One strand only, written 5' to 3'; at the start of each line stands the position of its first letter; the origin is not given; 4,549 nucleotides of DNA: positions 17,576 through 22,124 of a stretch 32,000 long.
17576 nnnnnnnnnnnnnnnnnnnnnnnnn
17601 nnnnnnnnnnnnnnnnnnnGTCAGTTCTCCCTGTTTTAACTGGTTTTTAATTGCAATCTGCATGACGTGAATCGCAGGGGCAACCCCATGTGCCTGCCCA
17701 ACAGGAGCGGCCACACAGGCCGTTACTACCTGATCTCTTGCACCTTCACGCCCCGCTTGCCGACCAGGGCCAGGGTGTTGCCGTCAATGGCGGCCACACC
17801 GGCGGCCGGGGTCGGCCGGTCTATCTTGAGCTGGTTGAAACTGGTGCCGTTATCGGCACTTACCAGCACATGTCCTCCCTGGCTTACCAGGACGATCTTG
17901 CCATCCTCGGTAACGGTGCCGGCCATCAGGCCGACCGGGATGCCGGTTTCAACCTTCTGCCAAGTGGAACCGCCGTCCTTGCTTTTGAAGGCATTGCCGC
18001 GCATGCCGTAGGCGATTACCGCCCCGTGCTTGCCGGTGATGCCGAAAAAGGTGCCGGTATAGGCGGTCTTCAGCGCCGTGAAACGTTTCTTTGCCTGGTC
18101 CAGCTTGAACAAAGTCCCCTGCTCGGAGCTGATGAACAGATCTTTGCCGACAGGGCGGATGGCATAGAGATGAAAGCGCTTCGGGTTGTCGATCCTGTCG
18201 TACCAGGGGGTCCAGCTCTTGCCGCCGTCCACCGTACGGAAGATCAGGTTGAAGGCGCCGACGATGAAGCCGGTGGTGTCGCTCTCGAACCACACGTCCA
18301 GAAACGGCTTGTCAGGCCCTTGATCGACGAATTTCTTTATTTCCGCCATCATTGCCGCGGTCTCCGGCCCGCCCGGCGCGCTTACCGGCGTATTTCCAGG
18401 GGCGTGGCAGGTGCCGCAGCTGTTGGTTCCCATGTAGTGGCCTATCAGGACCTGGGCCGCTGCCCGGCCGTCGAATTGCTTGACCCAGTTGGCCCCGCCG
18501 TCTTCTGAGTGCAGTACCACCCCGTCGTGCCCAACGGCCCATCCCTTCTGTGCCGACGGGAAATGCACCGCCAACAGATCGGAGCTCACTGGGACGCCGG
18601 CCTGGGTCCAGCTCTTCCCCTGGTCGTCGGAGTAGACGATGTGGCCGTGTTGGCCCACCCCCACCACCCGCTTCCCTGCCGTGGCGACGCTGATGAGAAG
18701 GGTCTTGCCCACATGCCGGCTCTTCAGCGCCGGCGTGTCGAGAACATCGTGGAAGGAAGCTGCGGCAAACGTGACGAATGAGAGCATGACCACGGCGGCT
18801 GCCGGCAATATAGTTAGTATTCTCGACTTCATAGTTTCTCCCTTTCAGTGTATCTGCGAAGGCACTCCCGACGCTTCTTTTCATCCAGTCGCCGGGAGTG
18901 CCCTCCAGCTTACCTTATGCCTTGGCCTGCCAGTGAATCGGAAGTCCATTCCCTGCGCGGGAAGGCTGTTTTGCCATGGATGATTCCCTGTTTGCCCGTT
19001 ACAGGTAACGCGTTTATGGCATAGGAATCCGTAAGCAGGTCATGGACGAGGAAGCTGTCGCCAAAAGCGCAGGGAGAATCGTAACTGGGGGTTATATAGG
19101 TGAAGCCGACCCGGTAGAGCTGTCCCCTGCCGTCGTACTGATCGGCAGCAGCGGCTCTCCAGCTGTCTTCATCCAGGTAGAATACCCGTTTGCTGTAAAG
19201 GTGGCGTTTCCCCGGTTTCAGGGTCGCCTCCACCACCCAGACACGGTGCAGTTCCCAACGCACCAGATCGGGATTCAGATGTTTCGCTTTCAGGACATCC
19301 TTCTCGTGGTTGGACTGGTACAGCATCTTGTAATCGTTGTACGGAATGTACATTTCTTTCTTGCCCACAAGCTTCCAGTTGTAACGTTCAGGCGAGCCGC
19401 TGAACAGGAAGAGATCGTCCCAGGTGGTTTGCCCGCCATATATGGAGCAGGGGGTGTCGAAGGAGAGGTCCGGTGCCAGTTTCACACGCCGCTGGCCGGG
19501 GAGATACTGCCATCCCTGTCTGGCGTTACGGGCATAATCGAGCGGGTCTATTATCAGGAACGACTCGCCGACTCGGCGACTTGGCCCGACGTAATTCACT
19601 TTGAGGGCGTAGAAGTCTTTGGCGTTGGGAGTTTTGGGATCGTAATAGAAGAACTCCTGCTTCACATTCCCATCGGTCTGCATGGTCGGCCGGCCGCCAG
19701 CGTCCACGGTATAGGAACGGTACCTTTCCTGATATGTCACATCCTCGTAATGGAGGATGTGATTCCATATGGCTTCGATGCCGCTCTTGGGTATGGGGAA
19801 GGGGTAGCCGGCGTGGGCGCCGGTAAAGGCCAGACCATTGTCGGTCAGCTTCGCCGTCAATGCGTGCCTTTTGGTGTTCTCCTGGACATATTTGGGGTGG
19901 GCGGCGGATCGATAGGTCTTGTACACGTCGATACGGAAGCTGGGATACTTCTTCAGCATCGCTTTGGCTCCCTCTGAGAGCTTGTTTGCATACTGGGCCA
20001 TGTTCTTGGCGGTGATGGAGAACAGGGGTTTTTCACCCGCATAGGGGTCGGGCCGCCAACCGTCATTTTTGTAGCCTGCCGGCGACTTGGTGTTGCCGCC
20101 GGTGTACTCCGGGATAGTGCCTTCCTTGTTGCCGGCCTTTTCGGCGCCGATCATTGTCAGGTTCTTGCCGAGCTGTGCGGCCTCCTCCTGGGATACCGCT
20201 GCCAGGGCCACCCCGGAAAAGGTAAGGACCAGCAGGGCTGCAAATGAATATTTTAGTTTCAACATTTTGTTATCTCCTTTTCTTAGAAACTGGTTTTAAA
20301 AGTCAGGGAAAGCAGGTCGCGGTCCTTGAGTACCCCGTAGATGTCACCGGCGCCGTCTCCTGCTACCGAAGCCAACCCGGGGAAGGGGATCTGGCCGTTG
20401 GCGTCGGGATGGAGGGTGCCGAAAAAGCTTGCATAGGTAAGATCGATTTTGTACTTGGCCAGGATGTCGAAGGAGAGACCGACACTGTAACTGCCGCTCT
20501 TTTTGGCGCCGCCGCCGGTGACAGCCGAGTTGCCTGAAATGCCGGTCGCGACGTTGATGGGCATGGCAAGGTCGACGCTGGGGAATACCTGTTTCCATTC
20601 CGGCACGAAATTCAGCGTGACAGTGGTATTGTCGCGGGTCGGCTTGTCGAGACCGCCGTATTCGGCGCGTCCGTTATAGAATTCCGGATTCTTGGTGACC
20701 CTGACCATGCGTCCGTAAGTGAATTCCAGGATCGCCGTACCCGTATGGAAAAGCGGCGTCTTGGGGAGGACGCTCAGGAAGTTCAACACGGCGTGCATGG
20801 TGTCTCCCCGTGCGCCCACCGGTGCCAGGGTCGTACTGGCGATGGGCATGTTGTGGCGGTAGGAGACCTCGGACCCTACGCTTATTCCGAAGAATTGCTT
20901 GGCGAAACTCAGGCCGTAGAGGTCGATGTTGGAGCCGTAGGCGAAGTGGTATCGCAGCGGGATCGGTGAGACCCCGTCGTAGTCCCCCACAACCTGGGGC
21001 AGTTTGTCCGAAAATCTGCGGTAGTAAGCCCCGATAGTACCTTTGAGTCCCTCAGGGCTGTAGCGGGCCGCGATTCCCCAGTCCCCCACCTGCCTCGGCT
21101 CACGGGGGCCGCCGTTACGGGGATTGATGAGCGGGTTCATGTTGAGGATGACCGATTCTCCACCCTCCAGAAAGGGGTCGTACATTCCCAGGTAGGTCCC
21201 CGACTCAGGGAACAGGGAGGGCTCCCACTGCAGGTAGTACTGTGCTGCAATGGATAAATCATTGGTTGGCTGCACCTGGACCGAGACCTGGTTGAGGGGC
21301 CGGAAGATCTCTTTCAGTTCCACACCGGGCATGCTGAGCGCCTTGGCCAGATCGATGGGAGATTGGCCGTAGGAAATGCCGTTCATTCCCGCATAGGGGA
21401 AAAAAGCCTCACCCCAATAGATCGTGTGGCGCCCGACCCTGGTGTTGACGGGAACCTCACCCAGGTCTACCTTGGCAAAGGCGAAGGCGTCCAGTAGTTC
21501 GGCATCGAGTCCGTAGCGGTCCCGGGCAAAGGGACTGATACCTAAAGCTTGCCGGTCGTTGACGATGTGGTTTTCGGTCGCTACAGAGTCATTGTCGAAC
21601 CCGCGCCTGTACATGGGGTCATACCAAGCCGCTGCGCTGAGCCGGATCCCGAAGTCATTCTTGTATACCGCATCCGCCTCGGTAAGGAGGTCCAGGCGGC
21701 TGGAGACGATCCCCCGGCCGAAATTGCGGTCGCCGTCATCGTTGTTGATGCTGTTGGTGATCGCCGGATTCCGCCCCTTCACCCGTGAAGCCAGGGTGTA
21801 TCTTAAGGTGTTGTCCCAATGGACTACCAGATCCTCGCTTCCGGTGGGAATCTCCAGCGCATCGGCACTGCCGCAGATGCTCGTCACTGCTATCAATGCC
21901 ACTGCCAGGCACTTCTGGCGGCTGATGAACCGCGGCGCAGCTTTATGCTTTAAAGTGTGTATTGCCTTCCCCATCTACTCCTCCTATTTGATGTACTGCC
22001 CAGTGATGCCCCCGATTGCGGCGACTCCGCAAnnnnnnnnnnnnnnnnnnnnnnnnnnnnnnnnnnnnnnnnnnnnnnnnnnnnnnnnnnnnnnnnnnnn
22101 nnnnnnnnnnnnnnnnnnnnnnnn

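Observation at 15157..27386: Nine-gene sigma54 operon fuses a second fumarate-adding GRE to a flavoprotein and a DUF1302-DUF1329-BNR-RND envelope module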

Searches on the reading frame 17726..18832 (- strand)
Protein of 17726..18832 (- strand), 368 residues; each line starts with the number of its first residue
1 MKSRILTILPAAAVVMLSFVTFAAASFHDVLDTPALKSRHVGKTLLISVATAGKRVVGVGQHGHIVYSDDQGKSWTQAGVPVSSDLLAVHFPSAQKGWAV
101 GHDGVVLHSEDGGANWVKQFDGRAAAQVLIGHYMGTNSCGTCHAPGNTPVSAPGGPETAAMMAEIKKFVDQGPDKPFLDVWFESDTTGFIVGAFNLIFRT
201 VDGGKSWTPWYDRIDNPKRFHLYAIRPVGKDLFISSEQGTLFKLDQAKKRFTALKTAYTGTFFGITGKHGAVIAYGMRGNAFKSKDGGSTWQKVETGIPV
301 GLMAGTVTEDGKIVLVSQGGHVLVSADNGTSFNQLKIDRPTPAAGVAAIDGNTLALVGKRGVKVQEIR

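Call 4: search_protein_families(library=pfam, proteins=[window:17726-18832:-])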
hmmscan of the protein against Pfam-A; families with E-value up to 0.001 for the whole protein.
window:17726-18832:- (368 aa): 3 families
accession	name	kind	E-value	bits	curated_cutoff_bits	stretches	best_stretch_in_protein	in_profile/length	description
PF14870.12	PSII_BNR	-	2.6e-19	70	27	2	172-252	15-95/303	Photosynthesis system II assembly factor YCF48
PF15902.12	Sortilin-Vps10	-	2e-11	43.8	33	1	280-341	2-66/446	Sortilin, neurotensin receptor 3,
PF02012.26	BNR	-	6.1e-10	38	27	0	67-76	2-11/12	BNR/Asp-box repeat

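Call 36: search_protein_families(library=ncbifam, proteins=[window:17726-18832:-], max_evalue=0.00001)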
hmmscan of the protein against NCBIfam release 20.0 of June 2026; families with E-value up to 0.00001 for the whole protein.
window:17726-18832:- (368 aa): 2 families
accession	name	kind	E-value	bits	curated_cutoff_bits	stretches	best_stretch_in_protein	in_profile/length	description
NF010237.0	PRK13684.1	equivalog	9e-21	74.2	326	2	169-327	40-200/334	photosynthesis system II assembly factor Ycf48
NF045728.1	glycosyl_F510_1955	equivalog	8.7e-17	61.2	175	1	198-348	75-226/246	F510_1955 family glycosylhydrolase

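Call 52: search_solved_structures(query=window:17726-18832:-, max_evalue=0.001)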
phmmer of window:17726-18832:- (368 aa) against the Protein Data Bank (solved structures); distinct sequences matched with E-value up to 0.001: 6.
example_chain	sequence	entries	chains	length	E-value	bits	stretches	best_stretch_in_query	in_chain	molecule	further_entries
8am5_S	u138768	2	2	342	3.2e-12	49.4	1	166-328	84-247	Photosystem II assembly lipoprotein Ycf48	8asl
5oj3_A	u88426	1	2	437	2.5e-11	46.4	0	70-118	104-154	Photosystem II stability/assembly factor HCF136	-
2xbg_A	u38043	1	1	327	3.4e-10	42.7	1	174-335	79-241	YCF48-LIKE PROTEIN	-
5ojr_A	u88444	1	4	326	5.5e-10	42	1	174-335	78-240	Ycf48-like protein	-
5oj5_A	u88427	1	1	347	7.1e-10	41.6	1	174-335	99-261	Ycf48-like protein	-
5ojp_A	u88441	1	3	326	1.5e-09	40.6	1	174-335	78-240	Ycf48-like protein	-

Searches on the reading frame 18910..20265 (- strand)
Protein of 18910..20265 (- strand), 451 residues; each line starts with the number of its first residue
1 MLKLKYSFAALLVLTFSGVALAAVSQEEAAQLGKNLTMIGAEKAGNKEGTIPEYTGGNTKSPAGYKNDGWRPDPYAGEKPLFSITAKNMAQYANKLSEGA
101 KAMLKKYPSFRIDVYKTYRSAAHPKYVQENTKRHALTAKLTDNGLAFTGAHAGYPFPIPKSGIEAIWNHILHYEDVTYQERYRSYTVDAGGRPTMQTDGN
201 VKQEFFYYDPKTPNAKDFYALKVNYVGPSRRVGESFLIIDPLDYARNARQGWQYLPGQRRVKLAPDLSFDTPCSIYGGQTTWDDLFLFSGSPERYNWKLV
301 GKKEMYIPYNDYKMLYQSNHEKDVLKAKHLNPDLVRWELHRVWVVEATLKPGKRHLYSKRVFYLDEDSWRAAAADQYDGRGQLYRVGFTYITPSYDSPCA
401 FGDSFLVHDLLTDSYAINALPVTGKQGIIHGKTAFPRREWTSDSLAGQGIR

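Call 4: search_protein_families(library=pfam, proteins=[window:18910-20265:-])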
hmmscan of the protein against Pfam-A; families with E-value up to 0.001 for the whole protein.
window:18910-20265:- (451 aa): 2 families
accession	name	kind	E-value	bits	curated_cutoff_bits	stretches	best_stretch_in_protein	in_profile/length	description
PF07044.18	DUF1329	-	1.8e-138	462.3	23.1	1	83-445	1-367/368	Protein of unknown function (DUF1329)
PF17131.11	LolA_like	-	6.7e-08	32.8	30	1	228-386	12-130/184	Outer membrane lipoprotein-sorting protein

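Call 36: search_protein_families(library=ncbifam, proteins=[window:18910-20265:-], max_evalue=0.00001)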
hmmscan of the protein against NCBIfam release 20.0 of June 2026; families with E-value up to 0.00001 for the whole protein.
window:18910-20265:- (451 aa): 0 families

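Call 49: search_solved_structures(query=window:18910-20265:-, max_evalue=0.01)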
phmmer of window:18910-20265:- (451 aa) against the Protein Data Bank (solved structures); distinct sequences matched with E-value up to 0.01: 0.

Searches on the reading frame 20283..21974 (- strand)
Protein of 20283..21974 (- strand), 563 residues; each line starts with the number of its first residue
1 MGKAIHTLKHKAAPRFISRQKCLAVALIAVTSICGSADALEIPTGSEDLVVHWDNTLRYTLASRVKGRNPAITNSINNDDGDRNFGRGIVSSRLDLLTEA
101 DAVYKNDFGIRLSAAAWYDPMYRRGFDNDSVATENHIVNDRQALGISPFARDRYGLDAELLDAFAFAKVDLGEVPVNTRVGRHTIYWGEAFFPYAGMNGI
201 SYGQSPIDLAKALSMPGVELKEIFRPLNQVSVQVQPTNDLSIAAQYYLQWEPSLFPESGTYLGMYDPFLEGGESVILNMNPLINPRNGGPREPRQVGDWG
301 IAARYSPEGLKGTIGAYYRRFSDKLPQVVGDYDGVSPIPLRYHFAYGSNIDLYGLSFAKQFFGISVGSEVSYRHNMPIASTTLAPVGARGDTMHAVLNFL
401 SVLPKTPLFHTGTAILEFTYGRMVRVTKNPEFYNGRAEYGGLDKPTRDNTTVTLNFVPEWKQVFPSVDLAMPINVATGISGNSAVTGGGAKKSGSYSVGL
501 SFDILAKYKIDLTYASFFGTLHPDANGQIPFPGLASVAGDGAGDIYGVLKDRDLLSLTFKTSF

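Call 4: search_protein_families(library=pfam, proteins=[window:20283-21974:-])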
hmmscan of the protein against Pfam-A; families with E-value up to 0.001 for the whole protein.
window:20283-21974:- (563 aa): 1 family
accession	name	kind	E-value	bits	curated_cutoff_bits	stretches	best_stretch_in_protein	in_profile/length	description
PF06980.17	DUF1302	-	3.6e-116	389.8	23.2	1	24-563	5-541/541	Protein of unknown function (DUF1302)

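Call 36: search_protein_families(library=ncbifam, proteins=[window:20283-21974:-], max_evalue=0.00001)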
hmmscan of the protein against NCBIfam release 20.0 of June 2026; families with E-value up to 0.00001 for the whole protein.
window:20283-21974:- (563 aa): 0 families

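Call 43: find_related_loci(query=window:20283-21974:-, collection=metagenome_contigs, flank=10000)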
Query window:20283-21974:- (563 aa) in metagenome_contigs; peptide patterns used: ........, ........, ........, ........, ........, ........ (x = any residue, [..] = any of these).
146 stretches matched a pattern; 6 encode a relative of the query (tblastn E <= 1e-3); 6 distinct loci.
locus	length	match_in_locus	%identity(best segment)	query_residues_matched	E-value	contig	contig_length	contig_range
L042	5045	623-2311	99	1-563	0e+0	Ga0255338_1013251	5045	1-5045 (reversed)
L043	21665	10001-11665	64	20-563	0e+0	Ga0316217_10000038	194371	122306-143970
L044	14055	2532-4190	55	15-563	0e+0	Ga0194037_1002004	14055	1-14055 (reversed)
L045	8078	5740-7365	39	32-563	3e-113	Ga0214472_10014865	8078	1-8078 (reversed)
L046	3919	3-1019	58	242-563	3e-114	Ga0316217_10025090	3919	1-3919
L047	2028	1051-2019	53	17-339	6e-110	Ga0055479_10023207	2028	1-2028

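Call 50: search_solved_structures(query=window:20283-21974:-, max_evalue=1)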
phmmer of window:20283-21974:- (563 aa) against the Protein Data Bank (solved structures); distinct sequences matched with E-value up to 1: 0.
